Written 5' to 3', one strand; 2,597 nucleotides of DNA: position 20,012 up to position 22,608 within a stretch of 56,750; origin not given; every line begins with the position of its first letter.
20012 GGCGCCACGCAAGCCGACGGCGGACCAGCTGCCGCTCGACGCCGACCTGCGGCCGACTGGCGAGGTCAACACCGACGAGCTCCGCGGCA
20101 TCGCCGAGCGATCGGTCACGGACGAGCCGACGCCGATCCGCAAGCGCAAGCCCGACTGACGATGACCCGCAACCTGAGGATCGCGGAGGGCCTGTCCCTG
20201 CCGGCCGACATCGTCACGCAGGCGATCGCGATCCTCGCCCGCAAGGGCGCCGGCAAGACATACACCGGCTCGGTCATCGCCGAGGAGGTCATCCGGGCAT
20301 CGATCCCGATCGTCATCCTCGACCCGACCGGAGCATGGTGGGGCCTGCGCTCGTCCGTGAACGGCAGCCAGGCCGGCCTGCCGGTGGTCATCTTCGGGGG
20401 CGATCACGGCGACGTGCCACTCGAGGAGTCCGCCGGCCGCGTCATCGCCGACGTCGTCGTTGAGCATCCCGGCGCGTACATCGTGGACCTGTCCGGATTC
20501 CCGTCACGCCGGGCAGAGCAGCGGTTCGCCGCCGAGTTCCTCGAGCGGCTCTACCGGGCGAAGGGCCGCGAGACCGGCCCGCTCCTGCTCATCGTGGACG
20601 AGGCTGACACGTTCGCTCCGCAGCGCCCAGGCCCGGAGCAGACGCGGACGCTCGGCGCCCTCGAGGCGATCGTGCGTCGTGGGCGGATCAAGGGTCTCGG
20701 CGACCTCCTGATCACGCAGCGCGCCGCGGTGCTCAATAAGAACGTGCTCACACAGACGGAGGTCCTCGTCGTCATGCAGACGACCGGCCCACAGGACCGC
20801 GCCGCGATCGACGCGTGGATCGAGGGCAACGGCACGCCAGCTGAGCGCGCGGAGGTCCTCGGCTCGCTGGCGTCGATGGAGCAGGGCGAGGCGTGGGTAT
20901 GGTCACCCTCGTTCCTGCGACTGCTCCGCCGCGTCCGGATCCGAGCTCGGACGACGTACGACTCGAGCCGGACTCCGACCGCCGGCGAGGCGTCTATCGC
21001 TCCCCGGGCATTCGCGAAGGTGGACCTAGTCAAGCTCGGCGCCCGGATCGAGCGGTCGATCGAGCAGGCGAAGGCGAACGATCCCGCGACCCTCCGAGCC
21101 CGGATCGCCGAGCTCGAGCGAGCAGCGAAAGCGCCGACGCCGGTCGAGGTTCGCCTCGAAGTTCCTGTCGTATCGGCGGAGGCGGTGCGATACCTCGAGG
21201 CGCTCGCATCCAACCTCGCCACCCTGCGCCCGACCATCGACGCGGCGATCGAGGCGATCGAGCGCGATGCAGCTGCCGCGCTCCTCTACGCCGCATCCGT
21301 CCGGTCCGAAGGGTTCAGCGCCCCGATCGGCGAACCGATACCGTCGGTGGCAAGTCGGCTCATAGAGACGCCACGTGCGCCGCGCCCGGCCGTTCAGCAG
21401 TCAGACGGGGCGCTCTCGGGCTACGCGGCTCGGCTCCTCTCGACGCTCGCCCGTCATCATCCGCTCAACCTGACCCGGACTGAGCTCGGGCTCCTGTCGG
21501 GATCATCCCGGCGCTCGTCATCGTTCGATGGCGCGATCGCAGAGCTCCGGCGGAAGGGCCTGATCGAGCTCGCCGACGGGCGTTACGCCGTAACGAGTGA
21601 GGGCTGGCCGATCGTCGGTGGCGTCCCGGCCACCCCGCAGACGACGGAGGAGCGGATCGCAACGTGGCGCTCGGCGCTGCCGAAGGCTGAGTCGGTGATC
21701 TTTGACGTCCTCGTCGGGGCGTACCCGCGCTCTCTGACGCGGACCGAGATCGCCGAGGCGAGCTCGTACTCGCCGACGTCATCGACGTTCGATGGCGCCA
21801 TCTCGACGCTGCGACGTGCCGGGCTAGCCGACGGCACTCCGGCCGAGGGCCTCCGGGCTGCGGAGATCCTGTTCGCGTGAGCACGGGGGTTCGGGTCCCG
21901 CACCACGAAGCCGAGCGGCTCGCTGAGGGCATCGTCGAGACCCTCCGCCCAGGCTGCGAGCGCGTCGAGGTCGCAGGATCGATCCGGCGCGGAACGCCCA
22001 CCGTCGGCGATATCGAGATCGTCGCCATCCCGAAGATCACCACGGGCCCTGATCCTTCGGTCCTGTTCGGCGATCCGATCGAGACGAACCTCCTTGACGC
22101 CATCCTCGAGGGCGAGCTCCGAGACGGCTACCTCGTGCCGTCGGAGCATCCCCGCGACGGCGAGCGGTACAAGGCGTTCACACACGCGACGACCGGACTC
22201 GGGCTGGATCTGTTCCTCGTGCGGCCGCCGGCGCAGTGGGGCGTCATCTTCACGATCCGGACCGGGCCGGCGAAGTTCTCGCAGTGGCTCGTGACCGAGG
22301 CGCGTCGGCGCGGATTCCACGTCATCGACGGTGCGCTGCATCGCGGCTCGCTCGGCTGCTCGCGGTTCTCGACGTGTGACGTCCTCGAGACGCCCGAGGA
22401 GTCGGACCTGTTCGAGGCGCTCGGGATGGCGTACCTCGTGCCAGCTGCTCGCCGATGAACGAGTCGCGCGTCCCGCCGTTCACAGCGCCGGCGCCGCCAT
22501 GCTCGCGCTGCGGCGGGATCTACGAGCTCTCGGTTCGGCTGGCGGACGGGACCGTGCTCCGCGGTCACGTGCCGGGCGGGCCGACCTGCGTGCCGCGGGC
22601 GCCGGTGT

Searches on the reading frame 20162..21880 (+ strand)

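Call 89: search_protein_families(library=pfam, proteins=[window:20162-21880:+], max_evalue=0.01)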
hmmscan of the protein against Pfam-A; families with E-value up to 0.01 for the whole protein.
window:20162-21880:+ (572 aa): 3 families
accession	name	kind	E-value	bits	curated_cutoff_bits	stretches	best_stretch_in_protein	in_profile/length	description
PF01935.23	DUF87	-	4.7e-08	33.8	23.2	1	16-57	20-62/220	Helicase HerA, central domain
PF13545.12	HTH_Crp_2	-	0.00024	21.4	27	0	423-475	4-59/70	Crp-like helix-turn-helix domain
PF06969.22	HemN_C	-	0.0056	17.2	24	0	455-483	38-66/67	HemN C-terminal domain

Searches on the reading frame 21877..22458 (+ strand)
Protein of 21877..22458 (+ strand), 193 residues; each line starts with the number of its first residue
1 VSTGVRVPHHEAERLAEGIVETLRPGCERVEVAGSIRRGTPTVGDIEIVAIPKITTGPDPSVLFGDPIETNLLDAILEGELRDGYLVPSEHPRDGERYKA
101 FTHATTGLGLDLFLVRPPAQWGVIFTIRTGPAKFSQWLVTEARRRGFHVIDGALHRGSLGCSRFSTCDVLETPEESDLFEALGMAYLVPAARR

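Call 89: search_protein_families(library=pfam, proteins=[window:21877-22458:+], max_evalue=0.01)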
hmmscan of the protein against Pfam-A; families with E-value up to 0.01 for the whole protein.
window:21877-22458:+ (193 aa): 2 families
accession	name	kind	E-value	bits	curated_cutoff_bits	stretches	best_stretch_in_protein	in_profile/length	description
PF14791.11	DNA_pol_B_thumb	-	2.9e-05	24.3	25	1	129-192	6-62/63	DNA polymerase beta thumb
PF14792.12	DNA_pol_B_palm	-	4.7e-05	24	25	1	6-52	1-49/113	DNA polymerase beta palm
